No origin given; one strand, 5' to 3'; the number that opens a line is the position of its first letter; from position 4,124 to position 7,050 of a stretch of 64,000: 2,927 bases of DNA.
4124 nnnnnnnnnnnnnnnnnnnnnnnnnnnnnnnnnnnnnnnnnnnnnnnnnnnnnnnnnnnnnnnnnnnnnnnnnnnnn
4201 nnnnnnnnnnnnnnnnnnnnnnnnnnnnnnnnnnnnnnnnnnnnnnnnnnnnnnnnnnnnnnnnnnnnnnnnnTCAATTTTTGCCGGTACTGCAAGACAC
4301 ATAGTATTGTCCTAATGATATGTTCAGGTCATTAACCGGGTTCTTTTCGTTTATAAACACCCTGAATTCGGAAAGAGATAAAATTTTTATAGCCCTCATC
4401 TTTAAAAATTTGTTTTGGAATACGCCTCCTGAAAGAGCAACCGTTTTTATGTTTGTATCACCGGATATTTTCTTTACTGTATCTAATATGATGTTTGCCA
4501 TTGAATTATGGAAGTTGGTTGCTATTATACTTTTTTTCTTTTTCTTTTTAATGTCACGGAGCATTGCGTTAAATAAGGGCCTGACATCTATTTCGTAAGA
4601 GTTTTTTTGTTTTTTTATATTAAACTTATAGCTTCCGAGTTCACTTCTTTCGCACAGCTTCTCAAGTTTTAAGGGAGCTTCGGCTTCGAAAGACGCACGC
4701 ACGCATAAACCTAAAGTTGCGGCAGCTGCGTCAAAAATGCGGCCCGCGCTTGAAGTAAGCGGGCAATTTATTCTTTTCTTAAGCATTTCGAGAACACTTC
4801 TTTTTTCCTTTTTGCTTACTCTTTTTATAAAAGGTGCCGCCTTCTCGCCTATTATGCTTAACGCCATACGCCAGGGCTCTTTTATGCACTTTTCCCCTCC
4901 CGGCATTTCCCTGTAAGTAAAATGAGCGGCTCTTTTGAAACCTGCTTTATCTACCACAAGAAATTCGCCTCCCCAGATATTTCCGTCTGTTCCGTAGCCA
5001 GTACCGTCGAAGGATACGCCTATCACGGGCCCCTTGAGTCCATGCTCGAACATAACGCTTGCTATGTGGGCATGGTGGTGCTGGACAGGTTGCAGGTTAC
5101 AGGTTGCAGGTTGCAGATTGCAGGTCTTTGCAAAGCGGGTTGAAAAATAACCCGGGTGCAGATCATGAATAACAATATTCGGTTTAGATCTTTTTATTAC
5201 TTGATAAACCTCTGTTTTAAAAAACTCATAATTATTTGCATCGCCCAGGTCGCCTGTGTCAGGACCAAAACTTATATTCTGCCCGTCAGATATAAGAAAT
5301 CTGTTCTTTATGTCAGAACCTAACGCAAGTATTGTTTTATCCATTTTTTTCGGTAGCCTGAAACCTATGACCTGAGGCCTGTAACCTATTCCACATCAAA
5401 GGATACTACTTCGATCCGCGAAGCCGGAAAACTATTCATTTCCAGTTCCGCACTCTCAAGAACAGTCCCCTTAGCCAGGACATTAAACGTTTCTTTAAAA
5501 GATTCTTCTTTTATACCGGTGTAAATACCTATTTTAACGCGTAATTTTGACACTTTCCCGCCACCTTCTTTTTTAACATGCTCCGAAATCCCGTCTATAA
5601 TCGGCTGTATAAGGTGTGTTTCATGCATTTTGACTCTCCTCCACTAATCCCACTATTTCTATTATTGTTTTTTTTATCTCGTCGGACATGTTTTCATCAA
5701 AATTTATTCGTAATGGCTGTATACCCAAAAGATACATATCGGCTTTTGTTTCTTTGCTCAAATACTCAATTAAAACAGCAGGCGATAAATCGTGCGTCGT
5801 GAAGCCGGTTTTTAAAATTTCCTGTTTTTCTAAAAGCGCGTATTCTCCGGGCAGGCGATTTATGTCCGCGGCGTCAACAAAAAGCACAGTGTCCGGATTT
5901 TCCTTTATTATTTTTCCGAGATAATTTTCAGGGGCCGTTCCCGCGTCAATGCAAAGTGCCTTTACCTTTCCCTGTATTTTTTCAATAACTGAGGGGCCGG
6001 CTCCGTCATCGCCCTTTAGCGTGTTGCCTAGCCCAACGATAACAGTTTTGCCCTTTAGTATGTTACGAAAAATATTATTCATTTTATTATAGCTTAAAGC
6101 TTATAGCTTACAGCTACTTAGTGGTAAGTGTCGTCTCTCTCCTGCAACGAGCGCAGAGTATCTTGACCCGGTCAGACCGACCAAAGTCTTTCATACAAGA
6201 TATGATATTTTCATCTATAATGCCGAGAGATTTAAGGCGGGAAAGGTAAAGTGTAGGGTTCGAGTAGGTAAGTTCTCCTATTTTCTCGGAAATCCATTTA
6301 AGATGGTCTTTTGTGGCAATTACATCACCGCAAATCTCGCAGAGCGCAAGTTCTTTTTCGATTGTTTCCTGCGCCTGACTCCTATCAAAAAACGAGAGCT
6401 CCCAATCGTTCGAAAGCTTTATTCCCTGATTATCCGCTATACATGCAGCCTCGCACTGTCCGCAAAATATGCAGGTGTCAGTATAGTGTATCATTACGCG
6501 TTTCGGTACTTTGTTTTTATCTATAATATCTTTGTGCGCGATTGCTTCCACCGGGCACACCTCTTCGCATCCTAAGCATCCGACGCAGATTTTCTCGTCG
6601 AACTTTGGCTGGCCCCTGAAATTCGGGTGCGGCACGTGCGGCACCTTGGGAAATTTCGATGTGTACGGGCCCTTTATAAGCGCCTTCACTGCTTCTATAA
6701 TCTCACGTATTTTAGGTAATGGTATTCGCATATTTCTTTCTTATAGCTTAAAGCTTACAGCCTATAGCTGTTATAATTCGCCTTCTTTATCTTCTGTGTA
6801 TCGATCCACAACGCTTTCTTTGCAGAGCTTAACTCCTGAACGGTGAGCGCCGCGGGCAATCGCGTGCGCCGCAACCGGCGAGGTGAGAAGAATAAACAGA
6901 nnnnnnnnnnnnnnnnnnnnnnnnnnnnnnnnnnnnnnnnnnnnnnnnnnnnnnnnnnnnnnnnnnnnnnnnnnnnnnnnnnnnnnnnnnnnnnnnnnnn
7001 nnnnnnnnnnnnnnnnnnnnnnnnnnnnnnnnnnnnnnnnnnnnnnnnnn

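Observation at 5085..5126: Degenerate 7-nt tandem arrays inserted in frame inside coding genes (hypF, and the Isf-like gene at 34033-34067)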

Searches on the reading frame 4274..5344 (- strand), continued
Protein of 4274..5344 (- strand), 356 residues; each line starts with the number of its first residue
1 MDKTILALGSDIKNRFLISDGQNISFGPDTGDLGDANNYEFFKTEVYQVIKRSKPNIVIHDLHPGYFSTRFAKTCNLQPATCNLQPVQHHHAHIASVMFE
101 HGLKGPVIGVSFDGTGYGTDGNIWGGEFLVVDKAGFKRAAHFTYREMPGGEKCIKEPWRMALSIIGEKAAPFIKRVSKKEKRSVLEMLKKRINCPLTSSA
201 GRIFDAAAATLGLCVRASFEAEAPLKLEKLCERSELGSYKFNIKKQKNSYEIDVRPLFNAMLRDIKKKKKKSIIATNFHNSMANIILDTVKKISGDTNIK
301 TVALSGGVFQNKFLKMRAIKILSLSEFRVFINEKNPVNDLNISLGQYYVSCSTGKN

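Call 54: search_solved_structures(query=window:4274-5344:-, show_alignments=2)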
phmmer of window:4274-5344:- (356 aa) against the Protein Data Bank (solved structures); distinct sequences matched with E-value up to 0.001: 4.
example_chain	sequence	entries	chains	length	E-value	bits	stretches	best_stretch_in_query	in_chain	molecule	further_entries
3vth_A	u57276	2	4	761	1.9e-76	260.8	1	4-349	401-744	Hydrogenase maturation factor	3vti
4g9i_A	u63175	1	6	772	8.4e-42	146.8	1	6-349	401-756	Hydrogenase maturation protein HypF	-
3tsp_A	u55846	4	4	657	2.4e-39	138.8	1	5-351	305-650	Transcriptional regulatory protein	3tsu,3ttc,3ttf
3tsq_A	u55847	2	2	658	2.4e-39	138.8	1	5-351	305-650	Transcriptional regulatory protein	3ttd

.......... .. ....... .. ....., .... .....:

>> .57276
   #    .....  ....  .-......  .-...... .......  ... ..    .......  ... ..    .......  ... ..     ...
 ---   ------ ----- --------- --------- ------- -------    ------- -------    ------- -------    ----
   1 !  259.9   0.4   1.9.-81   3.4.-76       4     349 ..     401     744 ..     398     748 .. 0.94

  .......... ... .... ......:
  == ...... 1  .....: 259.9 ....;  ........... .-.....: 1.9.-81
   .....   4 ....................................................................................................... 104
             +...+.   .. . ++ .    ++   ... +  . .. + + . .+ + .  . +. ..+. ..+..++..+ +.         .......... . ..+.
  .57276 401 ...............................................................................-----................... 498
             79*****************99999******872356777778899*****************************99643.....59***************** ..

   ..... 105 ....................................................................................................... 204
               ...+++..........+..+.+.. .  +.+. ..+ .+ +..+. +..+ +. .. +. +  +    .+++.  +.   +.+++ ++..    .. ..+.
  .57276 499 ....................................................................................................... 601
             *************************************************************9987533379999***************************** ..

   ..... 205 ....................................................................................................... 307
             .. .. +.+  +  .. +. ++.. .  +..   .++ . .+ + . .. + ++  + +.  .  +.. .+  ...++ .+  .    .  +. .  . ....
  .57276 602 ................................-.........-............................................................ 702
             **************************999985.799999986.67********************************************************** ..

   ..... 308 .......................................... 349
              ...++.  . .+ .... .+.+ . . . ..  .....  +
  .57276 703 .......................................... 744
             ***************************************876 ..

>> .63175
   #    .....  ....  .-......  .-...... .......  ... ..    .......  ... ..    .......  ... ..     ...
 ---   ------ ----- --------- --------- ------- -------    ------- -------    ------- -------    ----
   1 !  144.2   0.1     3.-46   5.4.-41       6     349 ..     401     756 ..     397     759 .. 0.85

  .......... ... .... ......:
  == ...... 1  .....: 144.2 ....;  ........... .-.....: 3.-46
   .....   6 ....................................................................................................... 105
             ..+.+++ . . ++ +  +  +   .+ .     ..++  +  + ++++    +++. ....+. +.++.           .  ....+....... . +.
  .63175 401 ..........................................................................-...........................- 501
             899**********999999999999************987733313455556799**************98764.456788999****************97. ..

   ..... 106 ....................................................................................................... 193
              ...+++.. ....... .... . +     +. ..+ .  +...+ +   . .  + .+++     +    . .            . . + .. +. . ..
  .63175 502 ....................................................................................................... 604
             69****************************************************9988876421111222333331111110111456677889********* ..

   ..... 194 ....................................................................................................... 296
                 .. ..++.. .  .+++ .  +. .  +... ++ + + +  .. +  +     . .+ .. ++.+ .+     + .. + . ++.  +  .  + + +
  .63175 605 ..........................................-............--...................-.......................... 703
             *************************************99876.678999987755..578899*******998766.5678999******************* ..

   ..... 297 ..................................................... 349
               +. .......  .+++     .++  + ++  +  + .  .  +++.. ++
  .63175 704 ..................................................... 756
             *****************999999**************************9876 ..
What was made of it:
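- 4274..5344 (-): hypF-C gene, 356 aa, containing only the Kae1-like carbamoyltransferase half of HypF. PDB 3VTH aligns residues 4-349 (call 54).
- Caldanaerobacter HypF (PDB 3VTH) is 5 aa shorter here (call 54).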

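Call 62: predict_structure(alignment_id=A1)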
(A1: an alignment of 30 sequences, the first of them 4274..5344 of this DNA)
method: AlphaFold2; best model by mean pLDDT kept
length: 356 residues; sequences in the alignment: 30
mean_pLDDT: 86.6   pTM: 0.88
mean pLDDT of the five models: 86.6, 84.2, 83.9, 83.7, 80.7
residues with pLDDT >= 90: 188; 70-90: 126; 50-70: 31; < 50: 11
segments of 3 or more residues with pLDDT < 50: 116-122, 354-356
pLDDT, mean of each block of 10 residues (from residue 1): 79 73 76 75 84 86 73 62 80 91 93 59 71 89 91 92 97 95 97 88 96 92 94 96 92 98 98 98 99 97 93 96 98 74 84 46
secondary structure, 60 per line:
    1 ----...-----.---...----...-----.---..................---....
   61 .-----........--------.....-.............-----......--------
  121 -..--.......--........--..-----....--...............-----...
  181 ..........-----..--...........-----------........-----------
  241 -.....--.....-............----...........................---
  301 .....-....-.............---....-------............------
elements in order: E5-7 E17-19 E24-26 H36-53 E57-61 H67-74 E83-87 H89-101 E107-112 E126-132 E135-142 H152-155 H158-172 H178-190 H200-210 H222-229 E242-246 E249-253 H255-266 H271-297 E301-305 H307-310 H312-324 E328-331 H339-350
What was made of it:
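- The AlphaFold2 model has a coil at residues 75-82 between helix 67-74 and strand 83-87, in the low-confidence block 71-80 (pLDDT 62) (call 62). The model places the segment in a low-confidence coil (call 62).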

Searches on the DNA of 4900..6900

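Call 73: search_rna_families(source=window, start=4900, end=6900, threshold=evalue, max_evalue=1)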
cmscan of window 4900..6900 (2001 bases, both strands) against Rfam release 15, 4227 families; matches with E-value up to 1: 0.
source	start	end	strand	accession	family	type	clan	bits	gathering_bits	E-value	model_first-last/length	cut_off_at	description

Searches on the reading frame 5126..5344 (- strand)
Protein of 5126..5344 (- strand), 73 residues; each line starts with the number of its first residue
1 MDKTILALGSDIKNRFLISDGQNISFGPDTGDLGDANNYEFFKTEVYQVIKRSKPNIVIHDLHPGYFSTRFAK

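Call 86: find_homologous_proteins(query=window:5126-5344:-, max_evalue=1e-20)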
Query seq(73 aa): no candidate shares three 5-residue words with the query. No homologue found.
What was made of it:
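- Tried and rejected: The cause was technical: the query shared too few exact words (call 86).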

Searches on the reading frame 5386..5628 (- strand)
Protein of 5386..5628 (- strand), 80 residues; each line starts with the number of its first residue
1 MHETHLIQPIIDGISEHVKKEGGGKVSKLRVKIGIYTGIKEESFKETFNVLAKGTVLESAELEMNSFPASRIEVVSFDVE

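Call 44: find_encoding_contigs(protein=window:5386-5628:-, flank=2500, max_places=10)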
Protein window:5386-5628:- (80 aa): 11 contigs read that carry it; 6 places shown.
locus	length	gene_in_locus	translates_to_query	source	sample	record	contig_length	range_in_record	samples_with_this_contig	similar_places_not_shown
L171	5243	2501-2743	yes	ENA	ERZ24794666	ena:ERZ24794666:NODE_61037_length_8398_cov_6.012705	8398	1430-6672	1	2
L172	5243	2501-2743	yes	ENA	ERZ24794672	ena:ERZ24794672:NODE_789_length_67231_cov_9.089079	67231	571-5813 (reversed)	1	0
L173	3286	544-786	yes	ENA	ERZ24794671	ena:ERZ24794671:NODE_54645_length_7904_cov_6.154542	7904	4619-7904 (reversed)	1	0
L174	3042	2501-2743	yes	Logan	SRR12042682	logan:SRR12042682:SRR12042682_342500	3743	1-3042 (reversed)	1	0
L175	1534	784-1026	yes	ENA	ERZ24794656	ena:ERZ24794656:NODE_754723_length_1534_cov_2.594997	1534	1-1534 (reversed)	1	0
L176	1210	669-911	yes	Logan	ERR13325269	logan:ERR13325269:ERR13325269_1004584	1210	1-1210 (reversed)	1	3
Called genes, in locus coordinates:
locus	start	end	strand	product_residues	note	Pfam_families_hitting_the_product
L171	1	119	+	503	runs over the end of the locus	PF00662:Proton_antipo_N, PF10125:NADHdeh_related, PF00361:Proton_antipo_M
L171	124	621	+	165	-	PF01899:MNHE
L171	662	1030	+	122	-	PF04066:MrpF_PhaF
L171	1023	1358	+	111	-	PF03334:PhaG_MnhG_YufB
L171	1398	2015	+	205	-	PF00037:Fer4 (weak), PF12837:Fer4_6 (faint), PF13237:Fer4_10 (weak), PF12838:Fer4_7, PF13187:Fer4_9 (weak)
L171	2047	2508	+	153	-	PF01750:HycI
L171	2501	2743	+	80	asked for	PF01155:HypA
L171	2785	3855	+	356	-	PF17788:HypF_C, PF00814:TsaD (faint), PF22521:HypF_C_2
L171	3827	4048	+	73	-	PF01455:HupF_HypC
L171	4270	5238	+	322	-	PF01924:HypD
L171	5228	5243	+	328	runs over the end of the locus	PF00586:AIRS, PF02769:AIRS_C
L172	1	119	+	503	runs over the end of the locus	PF10125:NADHdeh_related, PF00662:Proton_antipo_N, PF00361:Proton_antipo_M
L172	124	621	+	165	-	PF01899:MNHE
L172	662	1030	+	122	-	PF04066:MrpF_PhaF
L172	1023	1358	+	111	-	PF03334:PhaG_MnhG_YufB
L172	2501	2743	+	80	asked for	PF01155:HypA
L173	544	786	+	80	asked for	PF01155:HypA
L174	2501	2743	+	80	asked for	PF01155:HypA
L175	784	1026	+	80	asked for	PF01155:HypA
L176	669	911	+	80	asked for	PF01155:HypA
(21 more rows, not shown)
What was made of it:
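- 5386..5628 (-): hypA, 80 aa, the gene upstream of the spacer array. Pfam HypA in the gene tables of call 44.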

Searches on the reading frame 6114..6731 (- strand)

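Call 79: search_protein_families(library=pfam, proteins=[window:6114-6731:-])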
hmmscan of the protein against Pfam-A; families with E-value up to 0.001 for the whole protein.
window:6114-6731:- (205 aa): 7 families
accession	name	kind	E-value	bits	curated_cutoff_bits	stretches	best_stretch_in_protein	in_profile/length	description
PF12838.12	Fer4_7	-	2.1e-07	31.7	27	1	49-99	2-50/52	4Fe-4S dicluster domain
PF00037.32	Fer4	-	2.3e-07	30.8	21.1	1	42-64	1-23/24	4Fe-4S binding domain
PF13187.11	Fer4_9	-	8.1e-07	29.4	27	1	49-98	2-48/52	4Fe-4S dicluster domain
PF13237.11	Fer4_10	-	1.7e-06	28.3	25.5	1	42-97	2-52/53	4Fe-4S dicluster domain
PF12837.12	Fer4_6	-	2.5e-05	24.4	25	1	42-64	2-24/24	4Fe-4S binding domain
PF14697.11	Fer4_21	-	0.00015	22.2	35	0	44-64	36-57/59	4Fe-4S dicluster domain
PF12797.12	Fer4_2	-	0.00078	19.7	24.5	0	42-61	3-22/22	4Fe-4S binding domain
